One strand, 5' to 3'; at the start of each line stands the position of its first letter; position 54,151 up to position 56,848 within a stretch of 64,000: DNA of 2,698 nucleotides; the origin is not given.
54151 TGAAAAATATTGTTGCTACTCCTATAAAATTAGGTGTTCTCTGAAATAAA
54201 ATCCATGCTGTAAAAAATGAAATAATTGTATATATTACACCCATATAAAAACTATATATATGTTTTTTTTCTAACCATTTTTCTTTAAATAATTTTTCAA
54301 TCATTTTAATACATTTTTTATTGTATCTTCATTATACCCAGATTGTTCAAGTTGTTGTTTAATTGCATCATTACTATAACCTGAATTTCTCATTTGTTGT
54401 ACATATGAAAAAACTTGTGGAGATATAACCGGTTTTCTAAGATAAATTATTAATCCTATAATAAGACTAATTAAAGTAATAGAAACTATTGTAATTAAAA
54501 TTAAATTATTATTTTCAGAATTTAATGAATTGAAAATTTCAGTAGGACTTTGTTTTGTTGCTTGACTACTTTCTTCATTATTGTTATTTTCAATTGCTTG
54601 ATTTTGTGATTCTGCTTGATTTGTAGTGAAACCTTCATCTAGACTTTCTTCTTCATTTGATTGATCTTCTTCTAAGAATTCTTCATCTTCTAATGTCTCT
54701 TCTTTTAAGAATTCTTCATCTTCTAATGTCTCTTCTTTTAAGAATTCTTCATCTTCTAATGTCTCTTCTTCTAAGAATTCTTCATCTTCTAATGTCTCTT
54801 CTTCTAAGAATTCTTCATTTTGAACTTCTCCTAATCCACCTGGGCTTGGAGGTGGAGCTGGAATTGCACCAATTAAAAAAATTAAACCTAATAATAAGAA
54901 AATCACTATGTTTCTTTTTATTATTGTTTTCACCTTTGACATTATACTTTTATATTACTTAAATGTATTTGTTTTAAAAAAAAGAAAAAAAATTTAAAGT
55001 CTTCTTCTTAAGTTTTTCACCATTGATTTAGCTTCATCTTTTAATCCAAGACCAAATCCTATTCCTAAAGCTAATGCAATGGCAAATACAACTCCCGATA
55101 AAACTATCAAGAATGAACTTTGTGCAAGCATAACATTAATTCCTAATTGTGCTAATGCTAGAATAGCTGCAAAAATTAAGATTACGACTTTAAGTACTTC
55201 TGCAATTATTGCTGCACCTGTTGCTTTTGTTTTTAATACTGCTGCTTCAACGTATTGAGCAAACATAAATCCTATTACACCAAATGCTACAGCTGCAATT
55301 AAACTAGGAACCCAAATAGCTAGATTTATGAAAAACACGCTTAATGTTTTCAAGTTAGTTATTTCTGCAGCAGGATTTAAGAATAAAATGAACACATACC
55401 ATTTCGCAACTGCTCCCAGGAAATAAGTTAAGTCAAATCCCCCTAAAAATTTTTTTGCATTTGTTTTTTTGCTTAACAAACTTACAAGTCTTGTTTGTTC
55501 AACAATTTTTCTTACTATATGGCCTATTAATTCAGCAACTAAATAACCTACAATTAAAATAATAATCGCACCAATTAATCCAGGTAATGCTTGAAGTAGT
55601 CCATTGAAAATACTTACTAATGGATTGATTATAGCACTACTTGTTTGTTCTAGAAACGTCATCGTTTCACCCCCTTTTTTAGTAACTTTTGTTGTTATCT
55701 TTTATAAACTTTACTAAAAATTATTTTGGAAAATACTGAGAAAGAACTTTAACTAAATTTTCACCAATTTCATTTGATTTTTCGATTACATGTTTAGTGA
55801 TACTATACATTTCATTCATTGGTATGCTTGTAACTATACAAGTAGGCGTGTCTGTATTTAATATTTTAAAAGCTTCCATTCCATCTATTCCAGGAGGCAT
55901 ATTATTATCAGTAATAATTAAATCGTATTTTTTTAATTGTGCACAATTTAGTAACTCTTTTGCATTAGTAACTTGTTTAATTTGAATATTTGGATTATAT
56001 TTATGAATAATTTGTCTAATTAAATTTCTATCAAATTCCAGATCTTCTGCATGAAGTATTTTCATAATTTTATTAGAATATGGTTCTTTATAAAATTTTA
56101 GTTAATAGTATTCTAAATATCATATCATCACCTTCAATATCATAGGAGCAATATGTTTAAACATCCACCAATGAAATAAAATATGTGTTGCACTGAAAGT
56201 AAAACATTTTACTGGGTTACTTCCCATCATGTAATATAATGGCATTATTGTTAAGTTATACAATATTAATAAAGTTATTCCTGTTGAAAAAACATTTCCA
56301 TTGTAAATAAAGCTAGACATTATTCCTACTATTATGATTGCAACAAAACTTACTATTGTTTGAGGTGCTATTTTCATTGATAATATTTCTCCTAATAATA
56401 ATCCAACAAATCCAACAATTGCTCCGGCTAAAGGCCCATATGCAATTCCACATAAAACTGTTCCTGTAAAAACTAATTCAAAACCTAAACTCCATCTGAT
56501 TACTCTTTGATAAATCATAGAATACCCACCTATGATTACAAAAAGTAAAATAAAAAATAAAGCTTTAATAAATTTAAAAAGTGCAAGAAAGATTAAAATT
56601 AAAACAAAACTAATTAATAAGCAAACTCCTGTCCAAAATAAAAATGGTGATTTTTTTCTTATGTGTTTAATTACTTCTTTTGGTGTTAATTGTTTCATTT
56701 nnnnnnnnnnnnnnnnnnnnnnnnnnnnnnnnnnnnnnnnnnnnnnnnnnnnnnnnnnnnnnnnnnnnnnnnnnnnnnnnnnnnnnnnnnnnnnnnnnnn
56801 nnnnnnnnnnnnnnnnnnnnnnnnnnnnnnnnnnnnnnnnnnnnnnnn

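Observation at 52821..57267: Membrane gene cluster with orphan receiver domain, tandem paralogous 5-TM proteins and a repeat-bearing acidic membrane protein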

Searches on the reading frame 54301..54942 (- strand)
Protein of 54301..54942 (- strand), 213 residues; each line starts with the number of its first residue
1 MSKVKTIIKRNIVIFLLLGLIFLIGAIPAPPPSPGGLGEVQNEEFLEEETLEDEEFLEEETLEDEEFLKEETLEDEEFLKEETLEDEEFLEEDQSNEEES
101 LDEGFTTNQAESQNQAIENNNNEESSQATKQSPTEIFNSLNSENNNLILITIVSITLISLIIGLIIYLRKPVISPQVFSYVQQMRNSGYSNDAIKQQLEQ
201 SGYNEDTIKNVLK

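Call 3: search_protein_families(library=pfam, proteins=[window:54301-54942:-], max_evalue=1)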
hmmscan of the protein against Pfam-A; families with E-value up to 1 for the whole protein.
window:54301-54942:- (213 aa): 14 families
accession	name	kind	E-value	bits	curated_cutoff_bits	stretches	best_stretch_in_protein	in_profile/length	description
PF02009.21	RIFIN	-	0.00017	22.1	32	1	86-168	224-305/327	Rifin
PF14828.11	Amnionless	-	0.0042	16.4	30.4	1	92-186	295-387/442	Amnionless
PF07895.16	DUF1673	-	0.0079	16.6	30.4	1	105-173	30-97/204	Protein of unknown function (DUF1673)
PF03235.19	GmrSD_N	-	0.009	16.6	33.2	1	48-147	93-188/199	GmrSD restriction endonuclease, N-terminal domain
PF11337.13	DUF3139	-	0.012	16.6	27.3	1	152-210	3-55/83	Protein of unknown function (DUF3139)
PF00517.22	GP41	-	0.014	15.8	29.6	1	107-185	111-184/197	Retroviral envelope protein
PF03137.26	OATP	-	0.025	13.3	25.8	1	100-170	257-318/545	Organic Anion Transporter Polypeptide (OATP) family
PF06024.17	Orf78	-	0.042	14.6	29.4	1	110-167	26-83/101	Orf78 (ac78)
PF13858.11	DUF4199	-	0.045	14.6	32.3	1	102-166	93-159/165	Protein of unknown function (DUF4199)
PF02631.22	RecX_HTH2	-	0.052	14.2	26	1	179-212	8-42/42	RecX, second three-helix domain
PF10661.14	EssA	-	0.063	13.6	24.1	1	47-170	21-145/147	WXG100 protein secretion system (Wss), protein EssA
PF22448.1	RepB_primase_C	-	0.13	12.6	26.1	1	179-200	9-30/54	RepB DNA-primase C-terminal helical domain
PF24625.1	DUF7626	-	0.13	12.5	27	1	183-202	11-30/55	Domain of unknown function (DUF7626)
PF02724.19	CDC45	-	0.21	10.3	34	1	60-130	113-190/624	CDC45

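Call 4: search_protein_families(library=ncbifam, proteins=[window:54301-54942:-], max_evalue=1)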
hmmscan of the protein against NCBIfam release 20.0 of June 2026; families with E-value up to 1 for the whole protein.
window:54301-54942:- (213 aa): 7 families
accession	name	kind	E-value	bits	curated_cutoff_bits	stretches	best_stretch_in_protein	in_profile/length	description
NF045509.1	CellDiv_HetF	equivalog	0.00019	19.9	1200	1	62-188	482-606/836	cell division protein HetF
TIGR01477.1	RIFIN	paralog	0.00029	20.7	176.95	1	63-168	225-334/356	variant surface antigen, rifin family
NF033483.0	PknB_PASTA_kin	equivalog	0.0025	16.9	450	1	77-207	267-391/563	Stk1 family PASTA domain-containing Ser/Thr kinase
NF045848.1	MMCAP2_0566_fam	domain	0.014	14.7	90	1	110-168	152-210/322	MMCAP2_0566 family conjugal transfer protein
NF047665.1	LIC10362_fam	subfamily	0.12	13.2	90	1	118-169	21-72/95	LIC10362 family protein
NF053819.1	EF0750_LPXTG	subfamily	0.16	12.5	47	1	104-168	39-100/105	EF2685/EF0750 family sortase-dependent surface protein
NF005561.0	PRK07234.1-1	equivalog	0.16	10.7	718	1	56-166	439-548/569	putative monovalent cation/H+ antiporter subunit D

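Call 64: search_protein_families(library=padloc, proteins=[window:54301-54942:-], max_evalue=0.01)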
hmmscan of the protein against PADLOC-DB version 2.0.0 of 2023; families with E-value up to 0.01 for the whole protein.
window:54301-54942:- (213 aa): 0 families

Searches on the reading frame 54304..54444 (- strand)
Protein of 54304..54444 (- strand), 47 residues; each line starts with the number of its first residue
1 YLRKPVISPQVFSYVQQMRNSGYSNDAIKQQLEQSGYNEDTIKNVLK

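Call 61: search_protein_families(library=pfam, proteins=[window:54304-54444:-], max_evalue=1)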
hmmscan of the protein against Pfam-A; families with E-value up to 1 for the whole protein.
seq(47 aa): 7 families
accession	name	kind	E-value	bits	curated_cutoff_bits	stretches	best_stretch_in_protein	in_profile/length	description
PF22448.1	RepB_primase_C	-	0.0024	18.2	26.1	1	12-34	8-30/54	RepB DNA-primase C-terminal helical domain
PF02631.22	RecX_HTH2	-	0.0029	18.3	26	1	13-46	8-42/42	RecX, second three-helix domain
PF24625.1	DUF7626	-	0.0088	16.2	27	1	17-37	11-31/55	Domain of unknown function (DUF7626)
PF21982.2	RecX_HTH1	-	0.066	13.6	26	1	28-46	19-37/40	RecX, first three-helix domain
PF23053.1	UBA_N4BP1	-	0.077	13.2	27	0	36-47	14-25/45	N4BP1, UBA-like domain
PF13411.12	MerR_1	-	0.13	12.8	21.6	1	11-34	45-68/69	MerR HTH family regulatory protein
PF00627.37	UBA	-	0.13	12.6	22.4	1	14-41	5-32/37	UBA/TS-N domain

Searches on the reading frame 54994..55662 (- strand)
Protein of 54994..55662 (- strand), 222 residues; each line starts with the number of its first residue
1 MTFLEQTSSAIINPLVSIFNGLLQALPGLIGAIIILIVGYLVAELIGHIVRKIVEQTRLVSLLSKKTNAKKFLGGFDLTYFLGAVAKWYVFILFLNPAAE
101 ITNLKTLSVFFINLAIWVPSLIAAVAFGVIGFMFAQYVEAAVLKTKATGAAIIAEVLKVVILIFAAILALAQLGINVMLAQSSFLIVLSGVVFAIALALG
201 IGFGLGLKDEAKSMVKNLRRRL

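Call 3: search_protein_families(library=pfam, proteins=[window:54994-55662:-], max_evalue=1)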
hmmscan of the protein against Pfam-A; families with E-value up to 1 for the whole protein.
window:54994-55662:- (222 aa): 3 families
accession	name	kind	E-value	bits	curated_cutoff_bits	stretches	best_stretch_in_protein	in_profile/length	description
PF05552.17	MS_channel_1st_1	-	3e-10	40.3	22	2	13-57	1-45/50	Mechanosensitive ion channel, conserved TM helix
PF02674.22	Colicin_V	-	0.061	13.7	29.3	1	26-59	58-91/144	Colicin V production protein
PF14163.11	SieB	-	0.27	11.3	26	0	29-61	34-64/147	Super-infection exclusion protein B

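Call 4: search_protein_families(library=ncbifam, proteins=[window:54994-55662:-], max_evalue=1)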
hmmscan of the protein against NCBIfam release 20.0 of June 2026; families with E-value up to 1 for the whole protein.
window:54994-55662:- (222 aa): 2 families
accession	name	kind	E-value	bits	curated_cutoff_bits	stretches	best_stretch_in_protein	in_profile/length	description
NF033912.1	msc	subfamily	1.1e-12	47.9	100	1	9-202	166-360/365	mechanosensitive ion channel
NF047602.1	MscsSHelicob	equivalog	0.00073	19.1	400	1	120-199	12-91/260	small-conductance mechanosensitive channel MscS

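Call 44: find_related_loci(query=A4, collection=metagenome_contigs, flank=6000)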
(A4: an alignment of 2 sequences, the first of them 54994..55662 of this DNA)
Query A4 (222 aa) in metagenome_contigs; peptide patterns used: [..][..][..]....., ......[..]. (x = any residue, [..] = any of these).
268 stretches matched a pattern; 14 encode a relative of the query (tblastn E <= 1e-3); 14 distinct loci.
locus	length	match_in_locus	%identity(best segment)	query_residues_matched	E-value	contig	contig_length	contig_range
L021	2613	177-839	61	1-221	1e-88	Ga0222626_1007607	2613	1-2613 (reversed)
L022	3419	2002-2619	41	7-212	5e-31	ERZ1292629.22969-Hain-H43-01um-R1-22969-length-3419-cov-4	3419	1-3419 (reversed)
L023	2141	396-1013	39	7-212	1e-28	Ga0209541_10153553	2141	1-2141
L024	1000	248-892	39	7-221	6e-26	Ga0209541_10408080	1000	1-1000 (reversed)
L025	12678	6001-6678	30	1-222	1e-19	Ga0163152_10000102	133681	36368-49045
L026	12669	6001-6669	28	3-222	3e-16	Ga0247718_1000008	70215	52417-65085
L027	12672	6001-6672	29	3-222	6e-16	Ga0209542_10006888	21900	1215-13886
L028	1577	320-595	37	15-107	2e-15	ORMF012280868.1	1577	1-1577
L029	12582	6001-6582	27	33-222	4e-12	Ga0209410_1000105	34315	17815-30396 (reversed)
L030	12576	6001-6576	27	1-184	8e-12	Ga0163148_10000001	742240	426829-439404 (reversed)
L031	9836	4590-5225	27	14-221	7e-12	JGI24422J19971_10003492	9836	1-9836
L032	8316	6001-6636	27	14-221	7e-12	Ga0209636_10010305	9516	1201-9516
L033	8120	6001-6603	29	16-216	2e-11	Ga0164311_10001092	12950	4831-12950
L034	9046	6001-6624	28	16-220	2e-10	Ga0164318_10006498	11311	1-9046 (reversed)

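Call 64: search_protein_families(library=padloc, proteins=[window:54994-55662:-], max_evalue=0.01)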
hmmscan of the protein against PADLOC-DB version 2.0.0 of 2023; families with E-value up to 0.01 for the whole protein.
window:54994-55662:- (222 aa): 0 families

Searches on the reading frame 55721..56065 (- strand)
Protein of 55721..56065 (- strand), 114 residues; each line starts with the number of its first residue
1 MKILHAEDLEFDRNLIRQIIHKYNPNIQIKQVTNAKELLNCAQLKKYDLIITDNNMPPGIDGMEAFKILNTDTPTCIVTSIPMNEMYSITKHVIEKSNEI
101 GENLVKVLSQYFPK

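Call 3: search_protein_families(library=pfam, proteins=[window:55721-56065:-], max_evalue=1)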
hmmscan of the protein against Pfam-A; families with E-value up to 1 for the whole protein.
window:55721-56065:- (114 aa): 1 family
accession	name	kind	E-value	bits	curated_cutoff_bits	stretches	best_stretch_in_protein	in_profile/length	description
PF00072.30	Response_reg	-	1.2e-11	45.2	30.2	1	3-94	1-89/111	Response regulator receiver domain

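Call 4: search_protein_families(library=ncbifam, proteins=[window:55721-56065:-], max_evalue=1)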
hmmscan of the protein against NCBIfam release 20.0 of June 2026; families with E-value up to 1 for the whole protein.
window:55721-56065:- (114 aa): 44 families (the best 25 are shown)
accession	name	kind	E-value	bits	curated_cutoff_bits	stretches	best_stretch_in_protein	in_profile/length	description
NF052313.1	T9SS_RR_PorX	equivalog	4.3e-08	32.4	300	1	3-106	3-101/513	T9SS response regulator signal transducer PorX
NF052596.1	RR_EAL_PvrR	equivalog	5.9e-07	28.4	580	1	2-86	5-89/398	response regulator cyclic di-GMP phosphodiesterase PvrR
NF001965.0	PRK00742.1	subfamily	5e-06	26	293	1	1-78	4-80/357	chemotaxis-specific protein-glutamate methyltransferase CheB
NF007901.0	PRK10610.1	equivalog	1.2e-05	25.4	189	1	2-76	7-79/129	chemotaxis response regulator CheY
NF045991.1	RespRegCtrARhodob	equivalog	2.5e-05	24.1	350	1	1-81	1-81/224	response regulator transcription factor CtrA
NF052445.1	RespRegMctR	equivalog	3.4e-05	23.3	300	1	10-85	11-85/205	two-component system response regulator MctR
NF045901.1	HisKinLetSLeg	equivalog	3.8e-05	21.9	1650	1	2-78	673-751/906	two-component system sensor histidine kinase LetS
NF008567.0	PRK11517.1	equivalog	7e-05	22.3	353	1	1-79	1-76/223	response regulator transcription factor HprR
NF011874.0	PRK15347.1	equivalog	8.1e-05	20.8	852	1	1-71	691-758/921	two component system sensor kinase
NF041367.1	CheY_Halo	equivalog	9.1e-05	22.8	200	1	4-85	2-83/114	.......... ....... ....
NF046022.1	RespRegCpdRBruc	equivalog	0.0001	22.3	180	1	2-76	3-74/120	cell cycle two-component system response regulator CpdR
NF008318.0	PRK11107.1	equivalog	0.00017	19.8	890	1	9-84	676-753/920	two-component sensor histidine kinase BarA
NF009206.0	PRK12555.1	subfamily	0.00022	20.3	342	1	1-79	1-78/340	chemotaxis-specific protein-glutamate methyltransferase CheB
NF041947.1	LuxQ_Vibrio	equivalog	0.00036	18.5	1200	1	2-72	724-791/843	quorum-sensing autoinducer 2 sensor kinase/phosphatase LuxQ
NF049963.1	RespRegFlgRCampy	domain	0.00038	19.4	750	1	20-79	20-76/429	fla regulon two-component system response regulator FlgR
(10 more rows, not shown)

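Call 8: find_encoding_contigs(protein=window:55721-56065:-, flank=10000, max_places=6)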
Protein window:55721-56065:- (114 aa): 13 contigs read that carry it; 6 places shown.
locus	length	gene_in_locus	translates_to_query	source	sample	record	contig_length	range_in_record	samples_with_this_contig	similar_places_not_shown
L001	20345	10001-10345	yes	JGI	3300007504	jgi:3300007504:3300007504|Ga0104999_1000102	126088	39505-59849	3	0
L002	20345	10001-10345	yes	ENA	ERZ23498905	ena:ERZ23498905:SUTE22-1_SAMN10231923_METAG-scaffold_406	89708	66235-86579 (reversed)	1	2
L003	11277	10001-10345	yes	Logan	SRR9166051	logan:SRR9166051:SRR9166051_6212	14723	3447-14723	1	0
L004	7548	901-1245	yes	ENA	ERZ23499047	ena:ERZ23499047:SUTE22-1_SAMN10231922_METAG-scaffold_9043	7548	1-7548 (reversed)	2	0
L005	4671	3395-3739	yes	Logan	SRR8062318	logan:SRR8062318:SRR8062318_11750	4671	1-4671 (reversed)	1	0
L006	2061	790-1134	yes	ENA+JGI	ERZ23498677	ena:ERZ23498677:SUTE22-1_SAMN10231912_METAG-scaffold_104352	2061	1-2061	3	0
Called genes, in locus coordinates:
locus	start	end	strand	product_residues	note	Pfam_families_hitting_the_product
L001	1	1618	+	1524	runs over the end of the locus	-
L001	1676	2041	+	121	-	-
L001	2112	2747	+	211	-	PF00227:Proteasome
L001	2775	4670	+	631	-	PF17214:KH_TffA, PF07650:KH_2 (weak), PF00753:Lactamase_B, PF16661:Lactamase_B_6, PF23023:Anti-Pycsar_Apyc1, PF12706:Lactamase_B_2, PF10996:Beta-Casp, PF07521:RMMBL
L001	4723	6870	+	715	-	PF00330:Aconitase, PF00694:Aconitase_C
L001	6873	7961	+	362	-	PF00180:Iso_dh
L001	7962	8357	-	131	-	PF11969:DcpS_C, PF01230:HIT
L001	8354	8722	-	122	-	PF03819:MazG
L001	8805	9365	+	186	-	-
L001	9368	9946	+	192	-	-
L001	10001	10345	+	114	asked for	PF00072:Response_reg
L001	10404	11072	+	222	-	PF05552:MS_channel_1st_1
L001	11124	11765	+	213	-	-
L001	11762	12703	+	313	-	PF01944:SpoIIM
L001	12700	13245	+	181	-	-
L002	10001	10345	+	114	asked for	PF00072:Response_reg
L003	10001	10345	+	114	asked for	PF00072:Response_reg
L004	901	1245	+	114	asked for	PF00072:Response_reg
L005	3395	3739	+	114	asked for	PF00072:Response_reg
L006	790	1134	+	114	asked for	PF00072:Response_reg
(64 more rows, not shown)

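Call 18: find_homologous_proteins(query=window:55721-56065:-, max_evalue=0.001)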
Query window:55721-56065:- (114 aa): 1 proteins with E <= 0.001 among 1 candidates.
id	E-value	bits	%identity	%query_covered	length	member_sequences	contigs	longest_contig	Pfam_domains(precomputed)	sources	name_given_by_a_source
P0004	3.8e-69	247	100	100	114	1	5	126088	PF00072.31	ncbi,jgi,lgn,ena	-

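Call 19: search_solved_structures(query=window:55721-56065:-, max_evalue=0.001, show_alignments=3)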
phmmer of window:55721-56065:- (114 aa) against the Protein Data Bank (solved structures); distinct sequences matched with E-value up to 0.001: 4.
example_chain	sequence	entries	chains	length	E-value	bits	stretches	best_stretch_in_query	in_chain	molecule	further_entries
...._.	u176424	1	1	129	3.6e-05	27.1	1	2-72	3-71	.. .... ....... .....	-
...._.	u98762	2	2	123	0.00031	24.1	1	2-78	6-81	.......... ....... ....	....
3kht_A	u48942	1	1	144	0.00039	23.8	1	2-79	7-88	Response regulator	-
7od9_B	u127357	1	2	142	0.00047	23.5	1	2-78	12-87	Response regulator receiver protein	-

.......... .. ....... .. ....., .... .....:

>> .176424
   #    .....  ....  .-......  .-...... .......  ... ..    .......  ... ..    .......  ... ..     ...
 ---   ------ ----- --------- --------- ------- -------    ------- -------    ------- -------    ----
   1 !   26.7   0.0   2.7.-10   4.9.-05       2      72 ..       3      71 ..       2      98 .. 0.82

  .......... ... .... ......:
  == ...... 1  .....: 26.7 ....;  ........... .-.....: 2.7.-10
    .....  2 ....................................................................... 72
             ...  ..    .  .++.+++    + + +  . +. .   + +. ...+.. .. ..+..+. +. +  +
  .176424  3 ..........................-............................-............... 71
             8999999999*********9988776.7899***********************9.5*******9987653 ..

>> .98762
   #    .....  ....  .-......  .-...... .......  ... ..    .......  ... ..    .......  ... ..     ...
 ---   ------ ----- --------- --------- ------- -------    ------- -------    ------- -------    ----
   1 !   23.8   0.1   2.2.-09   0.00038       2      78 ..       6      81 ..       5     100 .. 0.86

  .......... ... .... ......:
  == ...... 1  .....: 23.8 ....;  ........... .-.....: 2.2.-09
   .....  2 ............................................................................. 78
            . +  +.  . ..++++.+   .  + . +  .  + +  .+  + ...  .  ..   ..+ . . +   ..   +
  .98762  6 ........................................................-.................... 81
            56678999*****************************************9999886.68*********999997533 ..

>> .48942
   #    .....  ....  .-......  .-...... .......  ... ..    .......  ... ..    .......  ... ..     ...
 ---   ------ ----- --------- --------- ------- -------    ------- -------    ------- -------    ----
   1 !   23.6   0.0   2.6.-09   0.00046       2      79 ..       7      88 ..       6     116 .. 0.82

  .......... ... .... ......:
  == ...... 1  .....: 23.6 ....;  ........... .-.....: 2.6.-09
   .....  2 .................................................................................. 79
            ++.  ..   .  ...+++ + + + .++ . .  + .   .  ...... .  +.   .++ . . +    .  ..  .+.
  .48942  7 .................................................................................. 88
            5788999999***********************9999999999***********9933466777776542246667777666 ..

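Call 64: search_protein_families(library=padloc, proteins=[window:55721-56065:-], max_evalue=0.01)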
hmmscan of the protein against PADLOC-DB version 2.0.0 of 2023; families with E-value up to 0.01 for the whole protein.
window:55721-56065:- (114 aa): 1 family
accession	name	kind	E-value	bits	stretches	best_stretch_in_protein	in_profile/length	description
PDLC04725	PDC-M60B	-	0.0019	16.1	1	2-57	5-60/158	-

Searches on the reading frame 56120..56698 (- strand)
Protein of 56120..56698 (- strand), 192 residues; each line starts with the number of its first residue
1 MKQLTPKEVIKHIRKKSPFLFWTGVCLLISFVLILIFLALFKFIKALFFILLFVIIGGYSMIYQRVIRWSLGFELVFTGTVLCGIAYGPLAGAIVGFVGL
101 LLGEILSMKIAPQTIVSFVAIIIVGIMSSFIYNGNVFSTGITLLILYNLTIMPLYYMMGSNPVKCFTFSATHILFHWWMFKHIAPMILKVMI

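Call 3: search_protein_families(library=pfam, proteins=[window:56120-56698:-], max_evalue=1)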
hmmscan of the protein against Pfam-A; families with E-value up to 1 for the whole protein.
window:56120-56698:- (192 aa): 1 family
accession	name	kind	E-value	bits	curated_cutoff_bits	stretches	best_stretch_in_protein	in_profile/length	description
PF07155.17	ECF-ribofla_trS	-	0.53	10.7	26.7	1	73-135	36-97/172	ECF-type riboflavin transporter, S component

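Call 4: search_protein_families(library=ncbifam, proteins=[window:56120-56698:-], max_evalue=1)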
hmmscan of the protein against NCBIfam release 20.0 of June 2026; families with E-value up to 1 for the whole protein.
window:56120-56698:- (192 aa): 1 family
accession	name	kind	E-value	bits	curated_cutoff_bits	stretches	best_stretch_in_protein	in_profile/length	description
TIGR04518.1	ECF_S_folT_fam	subfamily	0.14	11.9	60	1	48-158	12-117/163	folate family ECF transporter S component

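Call 64: search_protein_families(library=padloc, proteins=[window:56120-56698:-], max_evalue=0.01)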
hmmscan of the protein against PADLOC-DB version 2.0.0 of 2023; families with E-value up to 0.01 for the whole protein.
window:56120-56698:- (192 aa): 0 families
